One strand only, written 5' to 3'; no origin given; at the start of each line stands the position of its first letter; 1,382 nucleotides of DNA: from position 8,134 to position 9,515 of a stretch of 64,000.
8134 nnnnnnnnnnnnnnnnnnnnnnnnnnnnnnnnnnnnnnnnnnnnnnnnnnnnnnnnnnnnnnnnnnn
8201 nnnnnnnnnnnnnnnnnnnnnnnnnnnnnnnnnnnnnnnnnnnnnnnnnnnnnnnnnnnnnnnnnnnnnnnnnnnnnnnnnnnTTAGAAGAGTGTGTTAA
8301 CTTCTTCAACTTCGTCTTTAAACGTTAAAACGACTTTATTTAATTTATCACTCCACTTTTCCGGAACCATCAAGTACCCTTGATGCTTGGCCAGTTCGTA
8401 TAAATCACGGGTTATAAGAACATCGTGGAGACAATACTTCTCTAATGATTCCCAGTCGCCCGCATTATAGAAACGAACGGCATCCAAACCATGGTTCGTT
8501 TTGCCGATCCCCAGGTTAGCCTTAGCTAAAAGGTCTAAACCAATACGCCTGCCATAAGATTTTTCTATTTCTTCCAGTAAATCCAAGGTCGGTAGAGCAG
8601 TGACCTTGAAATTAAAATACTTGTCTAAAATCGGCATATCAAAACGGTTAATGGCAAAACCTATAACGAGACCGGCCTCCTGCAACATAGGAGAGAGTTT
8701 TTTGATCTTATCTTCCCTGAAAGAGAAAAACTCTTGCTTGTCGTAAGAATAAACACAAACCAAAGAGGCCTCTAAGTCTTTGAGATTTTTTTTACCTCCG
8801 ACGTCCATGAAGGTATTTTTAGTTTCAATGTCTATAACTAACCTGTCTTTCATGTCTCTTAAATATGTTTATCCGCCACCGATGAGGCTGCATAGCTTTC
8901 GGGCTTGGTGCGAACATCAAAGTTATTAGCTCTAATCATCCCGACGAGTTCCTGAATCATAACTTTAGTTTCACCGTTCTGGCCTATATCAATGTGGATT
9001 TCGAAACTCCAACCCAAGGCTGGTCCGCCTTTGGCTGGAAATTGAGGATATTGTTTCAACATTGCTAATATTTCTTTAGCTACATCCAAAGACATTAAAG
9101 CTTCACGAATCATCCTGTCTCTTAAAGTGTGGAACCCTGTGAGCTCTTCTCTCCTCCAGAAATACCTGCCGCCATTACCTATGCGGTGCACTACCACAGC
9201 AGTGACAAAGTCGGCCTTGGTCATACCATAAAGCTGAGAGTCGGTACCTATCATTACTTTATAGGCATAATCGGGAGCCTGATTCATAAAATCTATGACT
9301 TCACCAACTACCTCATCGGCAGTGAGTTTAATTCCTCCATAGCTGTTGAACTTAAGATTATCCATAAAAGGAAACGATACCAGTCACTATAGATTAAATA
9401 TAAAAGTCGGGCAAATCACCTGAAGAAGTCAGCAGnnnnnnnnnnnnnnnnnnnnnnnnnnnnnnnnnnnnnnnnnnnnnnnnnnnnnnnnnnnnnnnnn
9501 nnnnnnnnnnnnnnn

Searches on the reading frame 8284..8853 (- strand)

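Call 56: search_protein_families(library=pfam, proteins=[window:8284-8853:-], max_evalue=0.01)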
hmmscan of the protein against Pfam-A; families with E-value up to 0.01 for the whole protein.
window:8284-8853:- (189 aa): 3 families
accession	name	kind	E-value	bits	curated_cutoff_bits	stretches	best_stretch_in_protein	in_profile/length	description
PF13482.12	RNase_H_2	-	2.6e-08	34.4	22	1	27-154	16-163/165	RNase_H superfamily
PF10108.15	DNA_pol_B_exo2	-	0.00015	22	24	1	89-177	105-195/213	Predicted 3'-5' exonuclease related to the exonuclease domain of PolB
PF01612.26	DNA_pol_A_exo1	-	0.00092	19.5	23.6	1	45-153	63-166/173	3'-5' exonuclease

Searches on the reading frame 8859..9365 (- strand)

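Call 56: search_protein_families(library=pfam, proteins=[window:8859-9365:-], max_evalue=0.01)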
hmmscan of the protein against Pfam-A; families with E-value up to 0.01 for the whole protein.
window:8859-9365:- (168 aa): 2 families
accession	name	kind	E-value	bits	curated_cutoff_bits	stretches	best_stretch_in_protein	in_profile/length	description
PF04308.18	RNaseH_like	-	3.7e-44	150.6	25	1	18-167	1-143/145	Ribonuclease H-like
PF16240.10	DUF4899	-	0.0092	15.6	25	0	77-141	60-122/283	Domain of unknown function (DUF4899)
